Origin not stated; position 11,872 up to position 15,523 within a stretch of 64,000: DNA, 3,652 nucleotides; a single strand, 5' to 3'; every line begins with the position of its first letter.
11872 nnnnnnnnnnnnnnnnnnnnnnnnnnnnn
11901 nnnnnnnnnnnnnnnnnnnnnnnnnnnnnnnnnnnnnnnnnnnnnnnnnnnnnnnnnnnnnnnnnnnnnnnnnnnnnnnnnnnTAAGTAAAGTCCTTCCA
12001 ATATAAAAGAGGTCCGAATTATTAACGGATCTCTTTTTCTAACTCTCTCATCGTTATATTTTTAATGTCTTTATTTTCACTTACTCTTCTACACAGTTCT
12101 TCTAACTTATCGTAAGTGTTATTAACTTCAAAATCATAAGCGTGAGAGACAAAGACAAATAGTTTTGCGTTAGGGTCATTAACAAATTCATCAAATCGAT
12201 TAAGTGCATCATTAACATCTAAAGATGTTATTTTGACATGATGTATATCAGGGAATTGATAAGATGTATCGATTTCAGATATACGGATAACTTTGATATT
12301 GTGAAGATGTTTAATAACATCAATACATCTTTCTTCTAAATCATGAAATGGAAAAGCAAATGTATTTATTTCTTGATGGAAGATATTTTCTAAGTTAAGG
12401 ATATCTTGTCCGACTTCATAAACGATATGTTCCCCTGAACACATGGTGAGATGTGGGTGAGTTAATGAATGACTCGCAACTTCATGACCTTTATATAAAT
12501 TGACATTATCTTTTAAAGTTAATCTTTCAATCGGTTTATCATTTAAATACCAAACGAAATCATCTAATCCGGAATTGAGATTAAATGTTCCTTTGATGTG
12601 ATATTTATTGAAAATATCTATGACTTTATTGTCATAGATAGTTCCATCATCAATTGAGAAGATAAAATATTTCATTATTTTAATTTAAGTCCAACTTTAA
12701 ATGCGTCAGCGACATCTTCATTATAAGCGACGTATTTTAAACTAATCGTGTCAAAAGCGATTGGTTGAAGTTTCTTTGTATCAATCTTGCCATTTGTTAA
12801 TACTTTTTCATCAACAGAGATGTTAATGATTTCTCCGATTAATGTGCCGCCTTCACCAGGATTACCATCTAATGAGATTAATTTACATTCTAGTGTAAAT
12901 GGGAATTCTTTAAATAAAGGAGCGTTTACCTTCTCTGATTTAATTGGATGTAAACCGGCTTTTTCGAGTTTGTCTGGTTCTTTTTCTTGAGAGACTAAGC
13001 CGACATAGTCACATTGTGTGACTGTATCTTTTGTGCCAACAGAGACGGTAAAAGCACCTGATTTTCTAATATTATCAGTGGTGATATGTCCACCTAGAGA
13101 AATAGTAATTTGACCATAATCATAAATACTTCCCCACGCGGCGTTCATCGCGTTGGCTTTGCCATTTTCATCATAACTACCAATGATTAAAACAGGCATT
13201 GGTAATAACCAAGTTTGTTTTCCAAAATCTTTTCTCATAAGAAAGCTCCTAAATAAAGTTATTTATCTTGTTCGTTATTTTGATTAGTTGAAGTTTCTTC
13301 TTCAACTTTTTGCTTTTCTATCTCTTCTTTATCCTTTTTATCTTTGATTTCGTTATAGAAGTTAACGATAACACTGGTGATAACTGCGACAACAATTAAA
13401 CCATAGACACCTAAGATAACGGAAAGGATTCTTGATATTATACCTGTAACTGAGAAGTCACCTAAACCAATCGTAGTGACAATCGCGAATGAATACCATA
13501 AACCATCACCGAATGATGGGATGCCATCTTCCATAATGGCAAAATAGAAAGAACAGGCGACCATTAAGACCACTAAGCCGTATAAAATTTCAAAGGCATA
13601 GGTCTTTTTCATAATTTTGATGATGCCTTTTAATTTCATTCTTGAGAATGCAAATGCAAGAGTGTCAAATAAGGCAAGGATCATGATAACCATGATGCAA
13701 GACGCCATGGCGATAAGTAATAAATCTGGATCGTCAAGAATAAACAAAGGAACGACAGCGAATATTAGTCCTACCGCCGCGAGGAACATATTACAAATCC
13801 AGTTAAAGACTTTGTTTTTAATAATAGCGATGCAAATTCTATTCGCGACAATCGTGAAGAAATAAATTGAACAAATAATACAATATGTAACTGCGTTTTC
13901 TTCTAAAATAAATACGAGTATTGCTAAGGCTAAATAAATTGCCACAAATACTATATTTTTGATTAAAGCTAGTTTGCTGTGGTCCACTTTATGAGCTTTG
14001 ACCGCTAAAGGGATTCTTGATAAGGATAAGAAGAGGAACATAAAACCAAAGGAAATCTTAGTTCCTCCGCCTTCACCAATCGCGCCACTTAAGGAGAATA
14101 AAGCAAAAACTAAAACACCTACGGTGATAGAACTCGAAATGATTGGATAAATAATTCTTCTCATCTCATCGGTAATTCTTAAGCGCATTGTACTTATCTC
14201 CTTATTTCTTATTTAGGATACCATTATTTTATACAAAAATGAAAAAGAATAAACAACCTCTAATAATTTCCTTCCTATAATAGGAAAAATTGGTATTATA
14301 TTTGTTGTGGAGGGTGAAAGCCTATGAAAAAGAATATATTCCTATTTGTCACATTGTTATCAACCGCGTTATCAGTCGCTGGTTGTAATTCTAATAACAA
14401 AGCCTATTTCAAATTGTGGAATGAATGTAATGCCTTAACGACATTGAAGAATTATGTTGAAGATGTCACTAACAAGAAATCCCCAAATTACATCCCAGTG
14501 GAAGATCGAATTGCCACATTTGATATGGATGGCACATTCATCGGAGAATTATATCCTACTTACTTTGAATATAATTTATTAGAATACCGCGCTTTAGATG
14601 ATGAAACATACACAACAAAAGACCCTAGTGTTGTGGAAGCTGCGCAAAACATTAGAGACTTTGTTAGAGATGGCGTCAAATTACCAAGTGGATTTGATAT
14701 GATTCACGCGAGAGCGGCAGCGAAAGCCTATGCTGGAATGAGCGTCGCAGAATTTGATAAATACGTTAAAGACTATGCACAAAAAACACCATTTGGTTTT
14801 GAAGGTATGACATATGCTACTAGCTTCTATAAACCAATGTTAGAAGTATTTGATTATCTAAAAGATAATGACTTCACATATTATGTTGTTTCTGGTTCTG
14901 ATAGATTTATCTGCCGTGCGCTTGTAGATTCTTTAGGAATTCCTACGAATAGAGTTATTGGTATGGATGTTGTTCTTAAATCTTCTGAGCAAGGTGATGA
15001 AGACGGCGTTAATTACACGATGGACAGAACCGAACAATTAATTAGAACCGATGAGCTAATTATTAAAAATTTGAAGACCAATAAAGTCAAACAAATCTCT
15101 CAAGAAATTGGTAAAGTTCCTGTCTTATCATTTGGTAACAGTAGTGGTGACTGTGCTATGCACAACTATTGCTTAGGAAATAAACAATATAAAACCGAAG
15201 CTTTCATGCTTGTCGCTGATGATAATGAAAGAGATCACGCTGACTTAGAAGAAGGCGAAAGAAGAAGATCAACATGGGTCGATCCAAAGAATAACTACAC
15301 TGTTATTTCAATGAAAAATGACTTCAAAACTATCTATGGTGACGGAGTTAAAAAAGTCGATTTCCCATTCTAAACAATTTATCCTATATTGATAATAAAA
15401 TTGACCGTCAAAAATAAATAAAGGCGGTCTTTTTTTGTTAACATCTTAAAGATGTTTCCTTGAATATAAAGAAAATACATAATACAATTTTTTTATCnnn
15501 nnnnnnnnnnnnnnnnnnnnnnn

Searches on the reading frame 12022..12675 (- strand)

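Call 3: search_protein_families(library=pfam, proteins=[window:12022-12675:-], max_evalue=0.01)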
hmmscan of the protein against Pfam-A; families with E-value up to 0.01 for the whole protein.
window:12022-12675:- (217 aa): 2 families
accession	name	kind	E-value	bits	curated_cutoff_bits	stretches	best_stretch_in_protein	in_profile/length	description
PF01522.26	Polysacc_deac_1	-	3.7e-12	46.7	23.1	1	5-124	10-119/124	Polysaccharide deacetylase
PF05373.16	Pro_3_hydrox_C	-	0.0021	18.6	25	1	142-206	17-85/101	L-proline 3-hydroxylase, C-terminal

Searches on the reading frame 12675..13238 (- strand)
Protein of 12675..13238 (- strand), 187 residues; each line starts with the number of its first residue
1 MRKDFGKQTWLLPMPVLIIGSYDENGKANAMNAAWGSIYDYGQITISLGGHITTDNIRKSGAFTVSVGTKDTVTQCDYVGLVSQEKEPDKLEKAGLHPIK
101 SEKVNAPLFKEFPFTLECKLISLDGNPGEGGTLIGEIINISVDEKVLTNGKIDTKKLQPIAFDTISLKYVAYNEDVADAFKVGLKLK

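Call 40: search_protein_families(library=pfam, proteins=[window:12675-13238:-], max_evalue=0.001)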
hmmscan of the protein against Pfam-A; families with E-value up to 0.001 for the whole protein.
window:12675-13238:- (187 aa): 1 family
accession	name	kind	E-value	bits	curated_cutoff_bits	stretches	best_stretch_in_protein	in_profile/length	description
PF01613.24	Flavin_Reduct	-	3.7e-13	50.3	27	1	12-148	4-139/153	Flavin reductase like domain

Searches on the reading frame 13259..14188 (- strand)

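Call 40: search_protein_families(library=pfam, proteins=[window:13259-14188:-], max_evalue=0.001)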
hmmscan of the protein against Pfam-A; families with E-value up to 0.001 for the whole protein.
window:13259-14188:- (309 aa): 1 family
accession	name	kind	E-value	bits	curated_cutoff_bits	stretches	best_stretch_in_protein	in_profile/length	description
PF07885.22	Ion_trans_2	-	7.8e-11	42.2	22.5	1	205-278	3-77/79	Ion channel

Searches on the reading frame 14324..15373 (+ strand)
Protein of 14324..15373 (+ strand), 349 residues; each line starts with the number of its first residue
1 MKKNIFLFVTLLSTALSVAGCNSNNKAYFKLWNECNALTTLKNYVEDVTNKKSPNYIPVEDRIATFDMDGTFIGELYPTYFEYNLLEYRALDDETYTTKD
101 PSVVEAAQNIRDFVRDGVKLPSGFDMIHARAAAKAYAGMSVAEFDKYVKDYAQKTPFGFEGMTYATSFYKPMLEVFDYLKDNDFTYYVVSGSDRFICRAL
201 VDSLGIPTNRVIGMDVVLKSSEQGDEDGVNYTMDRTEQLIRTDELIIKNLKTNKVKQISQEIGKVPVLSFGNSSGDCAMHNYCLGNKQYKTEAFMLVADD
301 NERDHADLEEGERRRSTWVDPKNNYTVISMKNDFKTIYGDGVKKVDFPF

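Call 40: search_protein_families(library=pfam, proteins=[window:14324-15373:+], max_evalue=0.001)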
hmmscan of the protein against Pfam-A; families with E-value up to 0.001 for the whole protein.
window:14324-15373:+ (349 aa): 1 family
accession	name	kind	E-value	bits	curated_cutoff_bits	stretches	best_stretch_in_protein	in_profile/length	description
PF12710.13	HAD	-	0.00034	21.5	27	1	64-279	1-187/189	haloacid dehalogenase-like hydrolase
